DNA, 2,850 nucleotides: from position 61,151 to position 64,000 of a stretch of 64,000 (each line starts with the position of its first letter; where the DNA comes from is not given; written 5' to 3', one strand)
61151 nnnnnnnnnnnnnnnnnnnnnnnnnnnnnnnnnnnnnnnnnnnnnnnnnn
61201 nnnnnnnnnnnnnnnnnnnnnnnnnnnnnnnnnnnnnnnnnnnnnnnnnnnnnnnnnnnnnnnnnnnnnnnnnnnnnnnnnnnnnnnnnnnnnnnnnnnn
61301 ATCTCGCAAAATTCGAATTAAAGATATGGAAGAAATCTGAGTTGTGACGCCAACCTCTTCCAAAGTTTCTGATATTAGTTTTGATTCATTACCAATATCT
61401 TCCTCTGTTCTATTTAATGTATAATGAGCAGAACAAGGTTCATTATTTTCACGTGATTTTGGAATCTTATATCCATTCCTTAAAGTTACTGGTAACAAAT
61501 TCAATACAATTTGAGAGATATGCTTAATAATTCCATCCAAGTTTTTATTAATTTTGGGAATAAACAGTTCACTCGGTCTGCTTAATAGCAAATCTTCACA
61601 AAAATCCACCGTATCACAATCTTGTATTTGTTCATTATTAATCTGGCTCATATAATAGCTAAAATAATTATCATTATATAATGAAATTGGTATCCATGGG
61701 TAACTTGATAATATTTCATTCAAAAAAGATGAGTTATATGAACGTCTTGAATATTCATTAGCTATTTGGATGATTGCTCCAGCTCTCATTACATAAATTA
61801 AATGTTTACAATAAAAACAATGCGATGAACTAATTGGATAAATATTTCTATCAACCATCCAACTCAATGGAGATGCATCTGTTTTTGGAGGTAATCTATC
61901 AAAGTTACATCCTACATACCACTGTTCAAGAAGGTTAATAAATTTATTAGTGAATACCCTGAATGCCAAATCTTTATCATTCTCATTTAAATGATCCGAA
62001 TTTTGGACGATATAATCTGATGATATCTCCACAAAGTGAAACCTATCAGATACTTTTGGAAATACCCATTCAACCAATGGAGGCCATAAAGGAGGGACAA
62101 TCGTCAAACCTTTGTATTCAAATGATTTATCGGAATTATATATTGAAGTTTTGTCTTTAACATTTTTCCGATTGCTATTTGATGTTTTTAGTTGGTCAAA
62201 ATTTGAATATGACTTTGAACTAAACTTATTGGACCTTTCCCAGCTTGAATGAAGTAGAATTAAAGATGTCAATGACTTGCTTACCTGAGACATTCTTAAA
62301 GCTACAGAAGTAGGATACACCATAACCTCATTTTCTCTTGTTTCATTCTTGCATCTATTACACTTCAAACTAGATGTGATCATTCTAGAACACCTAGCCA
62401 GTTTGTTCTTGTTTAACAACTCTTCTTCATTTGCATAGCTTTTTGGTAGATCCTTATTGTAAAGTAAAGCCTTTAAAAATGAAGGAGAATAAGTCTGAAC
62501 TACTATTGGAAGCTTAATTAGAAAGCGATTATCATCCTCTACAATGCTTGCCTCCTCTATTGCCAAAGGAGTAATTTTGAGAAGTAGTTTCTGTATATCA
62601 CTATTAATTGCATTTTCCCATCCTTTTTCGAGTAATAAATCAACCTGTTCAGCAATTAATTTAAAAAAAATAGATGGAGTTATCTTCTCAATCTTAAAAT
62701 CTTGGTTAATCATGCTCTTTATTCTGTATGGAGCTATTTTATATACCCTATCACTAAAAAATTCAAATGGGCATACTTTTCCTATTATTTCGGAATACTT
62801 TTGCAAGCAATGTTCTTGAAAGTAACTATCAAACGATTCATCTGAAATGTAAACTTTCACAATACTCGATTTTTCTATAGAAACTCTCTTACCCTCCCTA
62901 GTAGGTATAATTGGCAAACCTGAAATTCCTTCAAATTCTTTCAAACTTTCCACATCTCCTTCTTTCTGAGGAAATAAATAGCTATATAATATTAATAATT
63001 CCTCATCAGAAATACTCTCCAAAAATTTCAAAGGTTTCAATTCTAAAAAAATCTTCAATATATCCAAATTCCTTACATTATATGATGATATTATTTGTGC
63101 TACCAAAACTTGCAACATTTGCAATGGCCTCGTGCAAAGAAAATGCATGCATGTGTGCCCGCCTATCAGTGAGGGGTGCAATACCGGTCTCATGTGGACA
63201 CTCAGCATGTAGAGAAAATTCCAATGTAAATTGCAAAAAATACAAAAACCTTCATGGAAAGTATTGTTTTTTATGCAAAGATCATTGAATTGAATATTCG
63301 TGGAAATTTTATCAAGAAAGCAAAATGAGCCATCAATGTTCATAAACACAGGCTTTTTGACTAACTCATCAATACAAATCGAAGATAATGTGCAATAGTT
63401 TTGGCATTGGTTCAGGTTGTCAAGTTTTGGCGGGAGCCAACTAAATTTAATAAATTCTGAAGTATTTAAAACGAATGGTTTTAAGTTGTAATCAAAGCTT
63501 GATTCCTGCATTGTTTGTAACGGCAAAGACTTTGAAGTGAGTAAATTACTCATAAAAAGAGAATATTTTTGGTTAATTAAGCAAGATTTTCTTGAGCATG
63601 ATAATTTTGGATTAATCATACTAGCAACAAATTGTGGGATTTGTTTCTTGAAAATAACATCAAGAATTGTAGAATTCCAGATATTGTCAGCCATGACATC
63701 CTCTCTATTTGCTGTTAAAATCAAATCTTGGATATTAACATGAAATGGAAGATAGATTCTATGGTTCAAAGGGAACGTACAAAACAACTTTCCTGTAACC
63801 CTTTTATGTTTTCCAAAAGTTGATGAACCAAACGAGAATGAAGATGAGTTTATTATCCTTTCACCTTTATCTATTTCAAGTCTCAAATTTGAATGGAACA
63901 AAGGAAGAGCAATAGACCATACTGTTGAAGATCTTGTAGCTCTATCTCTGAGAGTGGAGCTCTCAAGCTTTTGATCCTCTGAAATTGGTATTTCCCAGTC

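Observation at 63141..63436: Promoter-like motif cluster embedded inside the largest ORF: candidate internal promoter / alternative TSS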

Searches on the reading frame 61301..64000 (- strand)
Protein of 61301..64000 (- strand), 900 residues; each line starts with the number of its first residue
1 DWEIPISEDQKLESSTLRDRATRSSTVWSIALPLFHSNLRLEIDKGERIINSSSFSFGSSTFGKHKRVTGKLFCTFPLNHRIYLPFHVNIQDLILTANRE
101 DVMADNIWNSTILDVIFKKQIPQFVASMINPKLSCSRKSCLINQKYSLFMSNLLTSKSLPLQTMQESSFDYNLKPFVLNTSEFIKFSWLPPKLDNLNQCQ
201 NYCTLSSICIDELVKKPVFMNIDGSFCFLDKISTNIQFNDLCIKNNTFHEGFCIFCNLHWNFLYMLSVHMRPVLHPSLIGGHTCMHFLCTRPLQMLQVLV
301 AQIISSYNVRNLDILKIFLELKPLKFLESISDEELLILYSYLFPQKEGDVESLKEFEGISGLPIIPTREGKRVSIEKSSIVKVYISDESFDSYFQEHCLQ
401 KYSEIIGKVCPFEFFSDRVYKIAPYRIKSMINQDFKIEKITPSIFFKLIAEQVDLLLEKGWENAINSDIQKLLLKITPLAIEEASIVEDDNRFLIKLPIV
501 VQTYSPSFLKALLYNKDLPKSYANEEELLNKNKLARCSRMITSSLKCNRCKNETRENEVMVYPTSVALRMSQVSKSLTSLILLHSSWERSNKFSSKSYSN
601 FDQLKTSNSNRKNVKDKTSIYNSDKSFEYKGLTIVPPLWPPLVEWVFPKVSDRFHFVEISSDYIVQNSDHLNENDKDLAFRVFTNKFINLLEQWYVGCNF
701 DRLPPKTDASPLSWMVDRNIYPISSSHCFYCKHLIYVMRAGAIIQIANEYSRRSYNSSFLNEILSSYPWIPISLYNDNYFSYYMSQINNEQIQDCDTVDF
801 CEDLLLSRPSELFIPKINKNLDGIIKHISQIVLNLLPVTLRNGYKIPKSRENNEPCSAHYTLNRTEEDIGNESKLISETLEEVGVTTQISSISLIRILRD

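Call 11: find_homologous_proteins(query=window:61301-64000:-, max_evalue=0.001)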
Query window:61301-64000:-: 8000 candidates shared short words with the query, none scored E <= 0.001.
